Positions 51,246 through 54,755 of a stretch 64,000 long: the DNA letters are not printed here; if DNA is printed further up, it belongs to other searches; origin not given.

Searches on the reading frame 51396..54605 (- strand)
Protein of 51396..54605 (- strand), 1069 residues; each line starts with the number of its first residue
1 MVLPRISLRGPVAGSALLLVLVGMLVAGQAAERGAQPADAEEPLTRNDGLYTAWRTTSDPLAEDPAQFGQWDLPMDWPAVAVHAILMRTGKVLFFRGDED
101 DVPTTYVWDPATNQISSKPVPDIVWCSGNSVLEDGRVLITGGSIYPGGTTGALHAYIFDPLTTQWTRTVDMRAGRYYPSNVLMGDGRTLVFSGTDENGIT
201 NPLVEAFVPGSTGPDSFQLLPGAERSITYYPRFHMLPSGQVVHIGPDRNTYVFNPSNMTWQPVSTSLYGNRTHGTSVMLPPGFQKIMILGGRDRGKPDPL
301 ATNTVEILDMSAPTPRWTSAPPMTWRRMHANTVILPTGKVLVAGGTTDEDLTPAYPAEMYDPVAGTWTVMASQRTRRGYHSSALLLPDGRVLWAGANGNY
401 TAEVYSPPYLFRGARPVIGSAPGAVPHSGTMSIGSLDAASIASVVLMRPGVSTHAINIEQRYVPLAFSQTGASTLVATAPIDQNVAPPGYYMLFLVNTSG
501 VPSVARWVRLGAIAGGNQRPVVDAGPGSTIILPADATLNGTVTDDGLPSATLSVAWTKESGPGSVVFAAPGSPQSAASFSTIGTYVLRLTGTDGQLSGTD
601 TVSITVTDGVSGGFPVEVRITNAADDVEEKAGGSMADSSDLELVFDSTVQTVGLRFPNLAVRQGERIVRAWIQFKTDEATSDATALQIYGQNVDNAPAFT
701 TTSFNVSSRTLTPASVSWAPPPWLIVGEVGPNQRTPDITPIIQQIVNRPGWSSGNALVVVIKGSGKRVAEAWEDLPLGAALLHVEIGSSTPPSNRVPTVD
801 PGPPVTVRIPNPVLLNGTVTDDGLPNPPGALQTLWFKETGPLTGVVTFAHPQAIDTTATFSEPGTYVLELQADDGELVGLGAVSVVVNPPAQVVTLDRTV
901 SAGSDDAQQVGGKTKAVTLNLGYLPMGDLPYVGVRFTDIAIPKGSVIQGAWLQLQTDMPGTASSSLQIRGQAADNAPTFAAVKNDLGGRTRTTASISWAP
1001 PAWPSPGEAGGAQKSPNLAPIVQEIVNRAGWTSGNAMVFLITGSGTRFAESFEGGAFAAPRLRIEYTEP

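Call 44: search_protein_families(library=pfam, proteins=[window:51396-54605:-], max_evalue=0.01)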
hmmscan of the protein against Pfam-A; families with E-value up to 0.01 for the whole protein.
window:51396-54605:- (1069 aa): 13 families
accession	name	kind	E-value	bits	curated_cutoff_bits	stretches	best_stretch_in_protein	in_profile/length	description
PF09118.17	GO-like_E_set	-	5.3e-25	88.1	25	1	415-509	1-99/100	Galactose oxidase-like, Early set domain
PF13964.12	Kelch_6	-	5.4e-16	58.4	25.3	2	330-377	4-50/50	Kelch motif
PF22352.2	K319L-like_PKD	-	1.1e-14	54.6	27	1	524-606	1-84/84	K319L-like, PKD domain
PF07250.17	Glyoxal_oxid_N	-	3.1e-13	50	37.5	1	107-241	50-183/243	Glyoxal oxidase N-terminus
PF01344.31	Kelch_1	-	1.1e-11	44.5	20.1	0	285-324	13-46/46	Kelch motif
PF24681.1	Kelch_KLHDC2_KLHL20_DRC7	-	3.2e-10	40.1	50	1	247-397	25-174/221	KLHDC2/KLHL20/DRC7 Kelch-repeats domain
PF13418.12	Kelch_4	-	8.4e-09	35.7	21.6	0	328-372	4-46/49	Galactose oxidase, central domain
PF25210.1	Kelch_FKB95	-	1.2e-08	35.4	70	1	290-400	49-153/268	FKB95, Kelch-repeats domain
PF24981.1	Beta-prop_ATRN-LZTR1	-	1.5e-06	28.1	50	1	249-401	124-285/289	Attractin/LZTR1 beta-propeller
PF07646.21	Kelch_2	-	0.00014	22.1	21.3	0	125-168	2-44/48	Kelch motif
PF24996.1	NANM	-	0.0025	17.2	45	0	107-174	170-238/350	N-acetylneuraminate epimerase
PF00801.26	PKD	-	0.0032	17.9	23.5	0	549-606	27-80/80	PKD domain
PF13415.12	Kelch_3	-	0.0089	16.6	22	0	247-275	17-44/48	Galactose oxidase, central domain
